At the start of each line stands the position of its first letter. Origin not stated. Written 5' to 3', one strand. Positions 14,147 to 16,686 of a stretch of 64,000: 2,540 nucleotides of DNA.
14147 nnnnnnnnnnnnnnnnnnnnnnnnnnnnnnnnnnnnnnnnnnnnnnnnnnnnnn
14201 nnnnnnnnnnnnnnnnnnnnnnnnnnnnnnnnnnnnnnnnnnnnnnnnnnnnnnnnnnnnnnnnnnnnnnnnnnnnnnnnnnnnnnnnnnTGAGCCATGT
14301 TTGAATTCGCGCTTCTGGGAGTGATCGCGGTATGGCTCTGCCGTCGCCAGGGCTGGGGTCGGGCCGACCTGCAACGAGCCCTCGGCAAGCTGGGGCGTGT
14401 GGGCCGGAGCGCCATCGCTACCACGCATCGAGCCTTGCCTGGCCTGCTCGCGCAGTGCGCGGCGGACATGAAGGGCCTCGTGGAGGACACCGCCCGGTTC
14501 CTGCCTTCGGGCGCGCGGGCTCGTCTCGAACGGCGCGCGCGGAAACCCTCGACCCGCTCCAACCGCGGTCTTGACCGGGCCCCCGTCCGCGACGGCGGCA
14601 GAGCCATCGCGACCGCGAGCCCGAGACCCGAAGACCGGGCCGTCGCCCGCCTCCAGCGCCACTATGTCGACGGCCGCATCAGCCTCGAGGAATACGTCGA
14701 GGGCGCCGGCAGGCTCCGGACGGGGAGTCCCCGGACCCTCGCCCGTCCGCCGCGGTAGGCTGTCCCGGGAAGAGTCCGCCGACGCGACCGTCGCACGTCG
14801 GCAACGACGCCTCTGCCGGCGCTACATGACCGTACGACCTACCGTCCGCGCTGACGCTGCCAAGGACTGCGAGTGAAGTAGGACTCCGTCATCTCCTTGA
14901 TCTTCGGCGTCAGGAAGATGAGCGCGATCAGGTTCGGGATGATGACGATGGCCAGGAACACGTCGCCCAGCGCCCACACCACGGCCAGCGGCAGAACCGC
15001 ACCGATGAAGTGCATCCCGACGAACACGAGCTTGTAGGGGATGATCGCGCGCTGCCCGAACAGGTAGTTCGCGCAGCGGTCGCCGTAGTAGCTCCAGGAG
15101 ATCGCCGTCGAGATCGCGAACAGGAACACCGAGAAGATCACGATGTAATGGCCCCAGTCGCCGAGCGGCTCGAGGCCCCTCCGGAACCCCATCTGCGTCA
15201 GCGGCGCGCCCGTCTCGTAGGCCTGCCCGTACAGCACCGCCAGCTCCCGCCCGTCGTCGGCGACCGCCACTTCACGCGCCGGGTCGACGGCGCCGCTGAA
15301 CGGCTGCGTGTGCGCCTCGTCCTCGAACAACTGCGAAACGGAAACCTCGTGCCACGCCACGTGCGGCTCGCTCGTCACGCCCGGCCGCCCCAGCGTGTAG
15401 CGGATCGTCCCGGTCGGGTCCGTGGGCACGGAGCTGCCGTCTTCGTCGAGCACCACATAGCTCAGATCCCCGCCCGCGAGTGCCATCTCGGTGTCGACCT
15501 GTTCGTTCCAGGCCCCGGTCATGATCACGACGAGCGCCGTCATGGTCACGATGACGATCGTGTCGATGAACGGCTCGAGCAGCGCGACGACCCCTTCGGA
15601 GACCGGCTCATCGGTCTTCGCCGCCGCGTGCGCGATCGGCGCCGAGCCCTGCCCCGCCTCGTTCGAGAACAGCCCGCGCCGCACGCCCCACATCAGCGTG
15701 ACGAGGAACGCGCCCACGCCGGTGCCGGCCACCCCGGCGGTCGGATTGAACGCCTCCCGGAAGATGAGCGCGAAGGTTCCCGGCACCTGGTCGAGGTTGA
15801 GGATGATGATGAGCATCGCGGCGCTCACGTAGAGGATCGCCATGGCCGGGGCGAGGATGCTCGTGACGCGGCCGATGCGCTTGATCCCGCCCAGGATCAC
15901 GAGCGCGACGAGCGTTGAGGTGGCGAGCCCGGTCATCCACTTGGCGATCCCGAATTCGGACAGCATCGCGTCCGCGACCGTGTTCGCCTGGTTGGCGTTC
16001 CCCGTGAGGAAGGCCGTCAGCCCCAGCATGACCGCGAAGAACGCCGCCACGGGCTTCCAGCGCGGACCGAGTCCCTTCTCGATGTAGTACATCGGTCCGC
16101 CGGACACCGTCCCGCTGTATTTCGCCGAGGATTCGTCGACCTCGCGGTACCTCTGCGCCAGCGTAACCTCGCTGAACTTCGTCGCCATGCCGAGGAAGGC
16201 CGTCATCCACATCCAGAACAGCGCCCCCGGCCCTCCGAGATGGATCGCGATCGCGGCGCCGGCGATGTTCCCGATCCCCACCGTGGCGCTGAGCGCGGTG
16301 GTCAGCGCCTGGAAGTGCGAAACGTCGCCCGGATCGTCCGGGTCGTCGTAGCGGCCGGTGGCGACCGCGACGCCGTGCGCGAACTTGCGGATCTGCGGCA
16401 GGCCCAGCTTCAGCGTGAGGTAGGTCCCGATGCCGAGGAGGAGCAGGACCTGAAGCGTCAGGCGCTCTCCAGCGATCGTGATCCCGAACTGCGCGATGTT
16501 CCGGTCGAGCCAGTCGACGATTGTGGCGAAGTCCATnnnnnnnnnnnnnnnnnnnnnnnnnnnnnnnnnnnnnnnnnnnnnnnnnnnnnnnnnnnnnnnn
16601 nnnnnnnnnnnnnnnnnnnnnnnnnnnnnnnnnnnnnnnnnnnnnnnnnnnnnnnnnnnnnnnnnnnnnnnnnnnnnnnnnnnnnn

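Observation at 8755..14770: Restriction-modification island lies between two diverged copies of a host segment, plus a degraded piece of the next gene: insertion with long target duplication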

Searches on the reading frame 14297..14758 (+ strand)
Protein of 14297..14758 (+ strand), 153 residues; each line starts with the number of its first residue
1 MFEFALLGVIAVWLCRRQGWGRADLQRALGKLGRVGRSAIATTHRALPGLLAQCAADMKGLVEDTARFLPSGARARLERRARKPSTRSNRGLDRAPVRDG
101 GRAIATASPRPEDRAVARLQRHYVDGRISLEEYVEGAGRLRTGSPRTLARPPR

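Call 5: search_protein_families(library=pfam, proteins=[window:14297-14758:+], max_evalue=0.01)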
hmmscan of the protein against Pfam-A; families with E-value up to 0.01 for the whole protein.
window:14297-14758:+ (153 aa): 2 families
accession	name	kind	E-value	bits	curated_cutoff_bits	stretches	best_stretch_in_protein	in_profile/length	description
PF08044.16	DUF1707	-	9.1e-05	22.8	27.6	1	113-136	9-32/53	DUF1707 SHOCT-like domain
PF08977.15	BOFC_N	-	0.0052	17.1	25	1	118-135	4-21/51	Bypass of Forespore C, N terminal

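Call 17: search_protein_families(library=ncbifam, proteins=[window:14297-14758:+], max_evalue=0.01)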
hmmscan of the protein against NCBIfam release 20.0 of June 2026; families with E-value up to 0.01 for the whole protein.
window:14297-14758:+ (153 aa): 0 families

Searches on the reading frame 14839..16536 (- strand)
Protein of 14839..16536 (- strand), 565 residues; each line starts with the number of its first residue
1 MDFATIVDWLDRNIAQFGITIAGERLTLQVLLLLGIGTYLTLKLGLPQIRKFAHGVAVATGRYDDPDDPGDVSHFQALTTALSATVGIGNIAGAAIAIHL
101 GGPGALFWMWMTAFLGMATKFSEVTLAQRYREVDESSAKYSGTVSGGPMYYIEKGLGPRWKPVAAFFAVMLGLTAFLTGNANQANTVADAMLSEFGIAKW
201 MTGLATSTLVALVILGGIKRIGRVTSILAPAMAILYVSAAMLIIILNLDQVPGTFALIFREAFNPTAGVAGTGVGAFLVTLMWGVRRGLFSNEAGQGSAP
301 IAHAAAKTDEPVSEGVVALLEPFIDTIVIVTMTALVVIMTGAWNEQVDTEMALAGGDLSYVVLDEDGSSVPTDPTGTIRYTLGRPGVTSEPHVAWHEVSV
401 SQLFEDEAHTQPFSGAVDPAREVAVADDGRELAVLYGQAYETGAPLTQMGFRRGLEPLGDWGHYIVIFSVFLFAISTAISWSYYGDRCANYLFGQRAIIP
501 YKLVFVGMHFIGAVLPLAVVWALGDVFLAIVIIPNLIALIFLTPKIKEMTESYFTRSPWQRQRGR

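Call 5: search_protein_families(library=pfam, proteins=[window:14839-16536:-], max_evalue=0.01)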
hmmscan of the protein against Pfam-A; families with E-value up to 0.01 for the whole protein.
window:14839-16536:- (565 aa): 2 families
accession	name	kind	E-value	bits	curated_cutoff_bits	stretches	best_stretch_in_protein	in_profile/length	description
PF01235.23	Na_Ala_symp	-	1.6e-133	446.3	24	1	67-556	8-382/392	Sodium:alanine symporter family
PF13520.12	AA_permease_2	-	0.00014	21.3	27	1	75-283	4-199/427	Amino acid permease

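Call 10: find_related_loci(query=window:14839-16536:-, collection=genome_contigs, flank=10000)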
Query window:14839-16536:- (565 aa) in genome_contigs; peptide patterns used: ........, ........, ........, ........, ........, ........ (x = any residue, [..] = any of these).
599 stretches matched a pattern (row limit reached: there are more); 537 encode a relative of the query (tblastn E <= 1e-3); the best 80 are kept; 80 distinct loci.
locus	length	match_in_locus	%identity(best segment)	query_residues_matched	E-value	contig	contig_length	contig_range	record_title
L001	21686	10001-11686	95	1-562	0e+0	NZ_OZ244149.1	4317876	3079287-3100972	MAG: Candidatus Palauibacter sp. isolate 0d4ab03e-7888-48a4-aad6-e62ffb5e22cc chromosome 1, complete sequence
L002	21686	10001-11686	95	1-562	0e+0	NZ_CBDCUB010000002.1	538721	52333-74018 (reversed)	MAG: Candidatus Palauibacter sp. isolate cc05a73e-5b7f-4338-bfa9-6e459683daed contig_2, whole genome shotgun sequence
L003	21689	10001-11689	93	1-563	0e+0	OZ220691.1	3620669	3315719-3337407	MAG: Gemmatimonadota bacterium isolate 1766b9ea-3269-4cc1-97f5-695b05480569 genome assembly, chromosome: 1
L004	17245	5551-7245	92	1-565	0e+0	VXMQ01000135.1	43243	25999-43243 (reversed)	MAG: Candidatus Palauibacter denitrificans isolate SB0661_bin_40 NODE_928_length_43243_cov_51.447995, whole genome shotg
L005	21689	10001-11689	92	1-563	0e+0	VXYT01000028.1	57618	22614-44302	MAG: Candidatus Palauibacter ramosifaciens isolate SB0670_bin_18 NODE_336_length_57618_cov_23.886542, whole genome shotg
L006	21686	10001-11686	93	1-562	0e+0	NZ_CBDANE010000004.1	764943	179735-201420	MAG: Candidatus Palauibacter sp. isolate 86f7a3db-c590-4dc5-8cab-a69d54639cc7 contig_4, whole genome shotgun sequence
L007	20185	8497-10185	92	1-563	0e+0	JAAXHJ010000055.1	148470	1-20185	MAG: Candidatus Palauibacter poriticola isolate Plut_88886 unfiltered_Plut_88886_genomic_contig_98144, whole genome shot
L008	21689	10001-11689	92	1-563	0e+0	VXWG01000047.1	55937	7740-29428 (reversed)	MAG: Candidatus Palauibacter irciniicola isolate SB0668_bin_12 NODE_279_length_55937_cov_22.251136, whole genome shotgun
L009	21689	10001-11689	92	1-563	0e+0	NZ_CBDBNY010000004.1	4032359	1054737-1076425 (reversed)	MAG: Candidatus Palauibacter sp. isolate 9c20def5-05d6-4f68-ae38-90b01f08d4a3 contig_3, whole genome shotgun sequence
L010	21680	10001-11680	92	1-560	0e+0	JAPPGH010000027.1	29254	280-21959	MAG: Candidatus Palauibacter rhopaloidicola isolate RHO1_bin_50 NODE_2839_length_29254_cov_397.584541, whole genome shot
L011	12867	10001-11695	92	1-565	0e+0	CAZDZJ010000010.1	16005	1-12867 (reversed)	MAG TPA_asm: uncultured Gemmatimonadota bacterium isolate SRP338948_co1_138 genome assembly, contig: k141_476199, whole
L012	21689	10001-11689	91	1-563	0e+0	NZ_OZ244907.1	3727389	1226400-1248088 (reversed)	MAG: Candidatus Palauibacter sp. isolate c5de0401-b7dc-4d82-98b5-efbda7d568cc chromosome 1, complete sequence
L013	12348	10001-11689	91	1-563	0e+0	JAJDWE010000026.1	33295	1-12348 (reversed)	MAG: Gemmatimonadetes bacterium isolate jk18x22bins.97 k141_529258, whole genome shotgun sequence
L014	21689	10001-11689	91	1-563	0e+0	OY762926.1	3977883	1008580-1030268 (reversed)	MAG: Gemmatimonadota bacterium isolate 6e3ee631-f785-49ea-85f7-2f24cfa146af genome assembly, chromosome: 1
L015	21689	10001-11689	91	1-563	0e+0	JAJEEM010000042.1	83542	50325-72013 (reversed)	MAG: Gemmatimonadetes bacterium isolate p16x34bins.34 k141_920980, whole genome shotgun sequence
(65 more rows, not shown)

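Call 32: search_protein_families(library=pfam, proteins=[L006:11720-13147:-, L006:13122-13874:-, L006:13745-14905:-], max_evalue=0.01)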
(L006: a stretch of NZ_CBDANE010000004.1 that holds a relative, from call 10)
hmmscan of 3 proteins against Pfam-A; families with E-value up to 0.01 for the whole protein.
L006:11720-13147:- (475 aa): 0 families

L006:13122-13874:- (250 aa): 0 families

L006:13745-14905:- (386 aa): 1 family
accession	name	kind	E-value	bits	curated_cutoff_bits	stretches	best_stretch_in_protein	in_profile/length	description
PF17170.10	DUF5128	-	0.0027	17.4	22.9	1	90-140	40-89/321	6-bladed beta-propeller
